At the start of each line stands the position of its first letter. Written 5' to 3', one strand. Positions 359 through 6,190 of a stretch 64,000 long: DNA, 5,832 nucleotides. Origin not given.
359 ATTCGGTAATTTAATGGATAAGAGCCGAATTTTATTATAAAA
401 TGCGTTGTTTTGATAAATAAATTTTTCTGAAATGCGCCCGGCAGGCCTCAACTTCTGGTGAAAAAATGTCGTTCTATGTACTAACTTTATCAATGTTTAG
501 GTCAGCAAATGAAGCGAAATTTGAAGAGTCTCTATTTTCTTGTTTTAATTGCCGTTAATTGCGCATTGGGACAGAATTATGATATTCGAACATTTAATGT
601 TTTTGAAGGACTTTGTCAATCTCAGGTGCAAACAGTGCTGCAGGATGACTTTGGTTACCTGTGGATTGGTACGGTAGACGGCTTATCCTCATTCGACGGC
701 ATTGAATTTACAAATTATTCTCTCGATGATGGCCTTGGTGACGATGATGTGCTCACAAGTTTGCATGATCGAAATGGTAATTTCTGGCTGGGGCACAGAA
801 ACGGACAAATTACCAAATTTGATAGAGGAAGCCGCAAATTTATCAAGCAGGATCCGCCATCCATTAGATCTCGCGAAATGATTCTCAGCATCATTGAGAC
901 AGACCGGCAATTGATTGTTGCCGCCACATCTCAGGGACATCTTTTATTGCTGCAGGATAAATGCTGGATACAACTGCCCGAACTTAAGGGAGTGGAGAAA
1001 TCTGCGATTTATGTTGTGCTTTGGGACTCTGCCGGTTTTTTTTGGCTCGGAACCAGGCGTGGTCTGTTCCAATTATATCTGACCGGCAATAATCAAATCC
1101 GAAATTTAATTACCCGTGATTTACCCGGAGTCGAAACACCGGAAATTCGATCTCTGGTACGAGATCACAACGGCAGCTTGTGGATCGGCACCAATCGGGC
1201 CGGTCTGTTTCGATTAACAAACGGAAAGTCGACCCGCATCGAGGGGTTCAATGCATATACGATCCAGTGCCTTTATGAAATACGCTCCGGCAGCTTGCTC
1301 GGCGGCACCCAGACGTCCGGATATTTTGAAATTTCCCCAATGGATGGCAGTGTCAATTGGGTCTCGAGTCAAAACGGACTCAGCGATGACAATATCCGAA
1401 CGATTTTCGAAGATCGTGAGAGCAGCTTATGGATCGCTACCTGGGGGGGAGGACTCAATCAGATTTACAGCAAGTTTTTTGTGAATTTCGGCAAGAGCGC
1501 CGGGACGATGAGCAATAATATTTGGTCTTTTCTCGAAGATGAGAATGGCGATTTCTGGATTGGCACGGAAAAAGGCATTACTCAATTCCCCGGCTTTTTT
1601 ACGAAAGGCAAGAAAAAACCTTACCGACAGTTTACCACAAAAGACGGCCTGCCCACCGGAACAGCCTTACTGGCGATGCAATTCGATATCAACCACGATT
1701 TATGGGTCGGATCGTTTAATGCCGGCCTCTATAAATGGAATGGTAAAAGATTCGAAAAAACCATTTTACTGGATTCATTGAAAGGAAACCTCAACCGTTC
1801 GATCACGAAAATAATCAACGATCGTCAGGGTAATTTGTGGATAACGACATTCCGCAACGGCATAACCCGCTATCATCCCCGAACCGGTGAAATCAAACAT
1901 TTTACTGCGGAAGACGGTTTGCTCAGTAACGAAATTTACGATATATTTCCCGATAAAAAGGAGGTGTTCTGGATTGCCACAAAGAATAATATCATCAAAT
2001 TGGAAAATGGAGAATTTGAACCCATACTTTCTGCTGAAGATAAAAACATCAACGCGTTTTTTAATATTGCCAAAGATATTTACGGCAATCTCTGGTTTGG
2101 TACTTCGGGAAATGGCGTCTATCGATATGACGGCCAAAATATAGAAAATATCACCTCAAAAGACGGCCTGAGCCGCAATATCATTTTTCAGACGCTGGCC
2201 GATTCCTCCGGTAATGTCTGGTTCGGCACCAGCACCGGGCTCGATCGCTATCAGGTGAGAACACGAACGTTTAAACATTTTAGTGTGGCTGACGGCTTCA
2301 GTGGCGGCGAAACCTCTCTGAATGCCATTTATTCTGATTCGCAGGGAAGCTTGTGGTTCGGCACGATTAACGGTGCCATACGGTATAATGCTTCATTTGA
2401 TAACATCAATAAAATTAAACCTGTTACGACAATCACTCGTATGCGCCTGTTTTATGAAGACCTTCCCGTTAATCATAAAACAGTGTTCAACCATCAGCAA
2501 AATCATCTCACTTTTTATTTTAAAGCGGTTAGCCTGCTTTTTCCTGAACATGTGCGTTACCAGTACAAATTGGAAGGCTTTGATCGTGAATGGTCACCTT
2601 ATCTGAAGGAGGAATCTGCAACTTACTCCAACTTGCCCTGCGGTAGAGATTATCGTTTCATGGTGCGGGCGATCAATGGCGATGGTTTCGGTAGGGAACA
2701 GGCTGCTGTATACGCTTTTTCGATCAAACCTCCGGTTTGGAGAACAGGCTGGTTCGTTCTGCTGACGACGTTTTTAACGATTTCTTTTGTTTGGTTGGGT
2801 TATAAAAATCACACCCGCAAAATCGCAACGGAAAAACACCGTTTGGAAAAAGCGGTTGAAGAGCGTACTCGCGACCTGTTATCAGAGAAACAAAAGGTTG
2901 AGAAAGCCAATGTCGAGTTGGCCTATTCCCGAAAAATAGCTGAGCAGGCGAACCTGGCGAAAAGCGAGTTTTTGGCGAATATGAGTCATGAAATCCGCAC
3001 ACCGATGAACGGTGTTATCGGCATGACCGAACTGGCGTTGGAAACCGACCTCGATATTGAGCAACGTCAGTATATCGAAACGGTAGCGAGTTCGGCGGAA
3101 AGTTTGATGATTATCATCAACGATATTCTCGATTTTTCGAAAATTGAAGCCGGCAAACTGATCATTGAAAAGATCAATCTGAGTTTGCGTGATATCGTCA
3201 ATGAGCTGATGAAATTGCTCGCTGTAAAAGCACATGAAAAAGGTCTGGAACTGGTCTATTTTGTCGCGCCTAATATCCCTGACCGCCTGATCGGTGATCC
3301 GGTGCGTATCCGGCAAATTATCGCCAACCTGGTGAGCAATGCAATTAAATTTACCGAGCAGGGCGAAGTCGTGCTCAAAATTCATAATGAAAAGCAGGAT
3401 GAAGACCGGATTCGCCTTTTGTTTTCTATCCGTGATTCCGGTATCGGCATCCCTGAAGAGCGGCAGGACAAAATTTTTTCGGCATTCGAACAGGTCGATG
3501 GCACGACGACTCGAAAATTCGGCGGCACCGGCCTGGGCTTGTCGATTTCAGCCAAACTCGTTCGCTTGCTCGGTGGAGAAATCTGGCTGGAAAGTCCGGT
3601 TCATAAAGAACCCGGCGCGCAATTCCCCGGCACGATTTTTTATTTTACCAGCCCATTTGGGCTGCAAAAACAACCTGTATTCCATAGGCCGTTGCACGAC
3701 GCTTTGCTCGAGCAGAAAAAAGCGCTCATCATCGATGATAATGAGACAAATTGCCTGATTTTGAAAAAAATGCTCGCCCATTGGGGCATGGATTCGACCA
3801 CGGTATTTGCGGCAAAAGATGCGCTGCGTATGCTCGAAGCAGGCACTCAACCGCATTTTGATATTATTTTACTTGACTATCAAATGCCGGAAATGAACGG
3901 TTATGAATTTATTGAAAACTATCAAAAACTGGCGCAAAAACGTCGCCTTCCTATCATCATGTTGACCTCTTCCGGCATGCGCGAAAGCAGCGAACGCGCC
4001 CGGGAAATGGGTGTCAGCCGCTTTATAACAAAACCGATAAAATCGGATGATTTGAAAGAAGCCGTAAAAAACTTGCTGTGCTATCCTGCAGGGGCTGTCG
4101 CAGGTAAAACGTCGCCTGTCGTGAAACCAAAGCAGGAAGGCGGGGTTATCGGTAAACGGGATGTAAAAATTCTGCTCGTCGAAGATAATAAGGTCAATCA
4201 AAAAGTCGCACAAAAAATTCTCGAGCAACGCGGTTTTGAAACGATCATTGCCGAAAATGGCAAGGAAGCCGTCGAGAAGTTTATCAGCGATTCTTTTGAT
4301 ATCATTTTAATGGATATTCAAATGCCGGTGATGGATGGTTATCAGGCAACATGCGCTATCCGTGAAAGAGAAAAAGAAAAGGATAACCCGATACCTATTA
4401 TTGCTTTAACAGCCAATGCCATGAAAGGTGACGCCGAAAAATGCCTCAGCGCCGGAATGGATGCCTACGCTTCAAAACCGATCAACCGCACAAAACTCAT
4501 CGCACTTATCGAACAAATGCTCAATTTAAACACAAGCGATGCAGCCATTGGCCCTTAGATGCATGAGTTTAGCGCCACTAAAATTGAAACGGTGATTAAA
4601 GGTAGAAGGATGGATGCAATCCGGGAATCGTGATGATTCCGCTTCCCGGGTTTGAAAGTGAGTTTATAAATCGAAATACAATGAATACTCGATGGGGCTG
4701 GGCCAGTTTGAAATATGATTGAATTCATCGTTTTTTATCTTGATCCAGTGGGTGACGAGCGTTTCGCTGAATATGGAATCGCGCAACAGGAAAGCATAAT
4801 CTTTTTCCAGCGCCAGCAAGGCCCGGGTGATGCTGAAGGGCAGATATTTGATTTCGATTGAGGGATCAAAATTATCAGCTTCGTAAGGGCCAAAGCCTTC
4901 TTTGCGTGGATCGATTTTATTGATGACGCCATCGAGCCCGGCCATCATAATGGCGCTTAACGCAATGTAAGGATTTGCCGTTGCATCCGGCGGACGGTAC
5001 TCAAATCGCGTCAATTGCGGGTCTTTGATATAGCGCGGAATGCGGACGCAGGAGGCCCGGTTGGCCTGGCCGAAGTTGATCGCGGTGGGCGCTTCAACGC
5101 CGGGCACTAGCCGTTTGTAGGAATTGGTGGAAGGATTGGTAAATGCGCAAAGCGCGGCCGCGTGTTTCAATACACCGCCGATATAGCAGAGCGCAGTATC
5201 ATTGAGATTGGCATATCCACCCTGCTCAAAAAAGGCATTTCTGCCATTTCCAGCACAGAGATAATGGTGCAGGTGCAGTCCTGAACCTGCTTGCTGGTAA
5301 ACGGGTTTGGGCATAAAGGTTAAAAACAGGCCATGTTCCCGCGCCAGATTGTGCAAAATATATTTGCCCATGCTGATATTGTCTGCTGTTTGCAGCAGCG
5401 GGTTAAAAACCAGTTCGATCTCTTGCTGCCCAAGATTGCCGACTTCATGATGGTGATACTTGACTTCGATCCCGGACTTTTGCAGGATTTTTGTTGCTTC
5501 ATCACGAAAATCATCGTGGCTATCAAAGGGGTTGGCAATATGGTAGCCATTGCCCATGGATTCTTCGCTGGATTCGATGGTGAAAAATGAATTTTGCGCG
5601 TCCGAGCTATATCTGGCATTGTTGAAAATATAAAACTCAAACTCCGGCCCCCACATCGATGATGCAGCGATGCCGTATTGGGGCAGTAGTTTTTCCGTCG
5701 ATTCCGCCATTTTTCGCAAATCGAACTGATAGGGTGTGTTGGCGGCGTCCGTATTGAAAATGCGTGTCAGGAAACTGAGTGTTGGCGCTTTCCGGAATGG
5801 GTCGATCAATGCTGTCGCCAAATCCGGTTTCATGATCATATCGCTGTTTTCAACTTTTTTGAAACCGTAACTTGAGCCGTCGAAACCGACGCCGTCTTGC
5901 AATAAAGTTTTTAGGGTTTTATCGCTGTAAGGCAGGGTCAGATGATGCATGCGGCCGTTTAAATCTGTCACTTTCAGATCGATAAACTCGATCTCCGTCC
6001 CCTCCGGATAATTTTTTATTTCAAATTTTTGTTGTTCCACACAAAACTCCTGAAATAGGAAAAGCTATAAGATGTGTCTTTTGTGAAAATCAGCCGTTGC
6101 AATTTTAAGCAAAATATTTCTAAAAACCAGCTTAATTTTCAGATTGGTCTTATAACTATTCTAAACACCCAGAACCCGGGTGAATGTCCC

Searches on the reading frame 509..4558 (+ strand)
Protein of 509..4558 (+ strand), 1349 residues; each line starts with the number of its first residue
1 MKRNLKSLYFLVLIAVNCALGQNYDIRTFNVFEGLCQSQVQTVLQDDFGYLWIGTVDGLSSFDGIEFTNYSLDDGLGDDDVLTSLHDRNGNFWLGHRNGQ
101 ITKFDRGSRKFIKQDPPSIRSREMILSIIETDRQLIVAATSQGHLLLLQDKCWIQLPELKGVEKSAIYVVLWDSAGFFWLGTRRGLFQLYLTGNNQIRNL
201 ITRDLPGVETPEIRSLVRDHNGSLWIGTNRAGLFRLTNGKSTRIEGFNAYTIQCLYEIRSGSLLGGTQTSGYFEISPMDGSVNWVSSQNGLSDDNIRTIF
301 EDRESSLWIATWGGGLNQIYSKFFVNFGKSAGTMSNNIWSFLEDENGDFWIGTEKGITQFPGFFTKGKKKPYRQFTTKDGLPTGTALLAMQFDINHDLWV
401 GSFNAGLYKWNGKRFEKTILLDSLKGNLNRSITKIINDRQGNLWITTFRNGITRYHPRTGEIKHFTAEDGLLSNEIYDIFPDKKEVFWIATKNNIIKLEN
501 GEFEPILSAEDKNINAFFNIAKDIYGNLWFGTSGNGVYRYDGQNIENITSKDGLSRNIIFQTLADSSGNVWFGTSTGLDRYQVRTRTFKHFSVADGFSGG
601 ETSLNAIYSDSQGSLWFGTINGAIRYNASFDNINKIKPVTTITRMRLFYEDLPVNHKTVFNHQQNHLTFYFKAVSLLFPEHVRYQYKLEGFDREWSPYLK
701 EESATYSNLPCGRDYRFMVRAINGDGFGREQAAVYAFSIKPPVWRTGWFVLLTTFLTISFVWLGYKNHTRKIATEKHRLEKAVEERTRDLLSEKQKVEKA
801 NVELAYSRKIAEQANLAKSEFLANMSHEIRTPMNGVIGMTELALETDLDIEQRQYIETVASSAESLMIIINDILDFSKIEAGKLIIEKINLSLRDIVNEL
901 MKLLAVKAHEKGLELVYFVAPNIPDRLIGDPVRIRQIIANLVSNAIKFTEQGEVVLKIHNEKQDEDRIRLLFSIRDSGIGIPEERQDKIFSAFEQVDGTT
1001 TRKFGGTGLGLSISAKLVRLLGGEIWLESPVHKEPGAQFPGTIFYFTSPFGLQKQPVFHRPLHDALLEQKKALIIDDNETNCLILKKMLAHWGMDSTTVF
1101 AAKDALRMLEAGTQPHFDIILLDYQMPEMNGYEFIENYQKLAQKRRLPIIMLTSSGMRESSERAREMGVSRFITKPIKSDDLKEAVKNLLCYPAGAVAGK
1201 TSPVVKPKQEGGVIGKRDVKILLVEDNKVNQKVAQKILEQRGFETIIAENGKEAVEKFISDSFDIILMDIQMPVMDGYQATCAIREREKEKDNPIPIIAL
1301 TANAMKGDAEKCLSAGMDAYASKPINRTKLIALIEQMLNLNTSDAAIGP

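Call 69: search_protein_families(library=pfam, proteins=[window:509-4558:+], max_evalue=0.00001)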
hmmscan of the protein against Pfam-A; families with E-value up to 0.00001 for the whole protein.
window:509-4558:+ (1349 aa): 6 families
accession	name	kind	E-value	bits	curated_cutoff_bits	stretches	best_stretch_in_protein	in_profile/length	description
PF00072.30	Response_reg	-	1.2e-50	170.7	30.2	2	1221-1334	1-110/111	Response regulator receiver domain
PF07494.17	Reg_prop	-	2.4e-43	141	20.4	0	335-354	4-23/24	Two component regulator propeller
PF02518.31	HATPase_c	-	4.4e-28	98.4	26.4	1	929-1050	1-109/111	Histidine kinase-, DNA gyrase B-, and HSP90-like ATPase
PF00512.31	HisKA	-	2e-22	79.4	26.9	1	817-882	1-66/66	His Kinase A (phospho-acceptor) domain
PF07495.19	Y_Y_Y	-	3.4e-10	40.1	26.6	1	679-726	5-51/65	Y_Y_Y domain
PF08450.18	SGL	-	1.9e-08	34.7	26.3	0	443-536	15-107/246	SMP-30/Gluconolactonase/LRE-like region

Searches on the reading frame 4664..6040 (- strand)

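Call 69: search_protein_families(library=pfam, proteins=[window:4664-6040:-], max_evalue=0.00001)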
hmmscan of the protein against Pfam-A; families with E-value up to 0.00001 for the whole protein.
window:4664-6040:- (458 aa): 2 families
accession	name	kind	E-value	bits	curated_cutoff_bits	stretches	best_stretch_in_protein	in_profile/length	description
PF00120.29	Gln-synt_C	-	1.6e-97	327.1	24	1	107-455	3-344/344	Glutamine synthetase, catalytic domain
PF03951.24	Gln-synt_N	-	1.8e-24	85.6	33.4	1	17-96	2-81/82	Glutamine synthetase, beta-Grasp domain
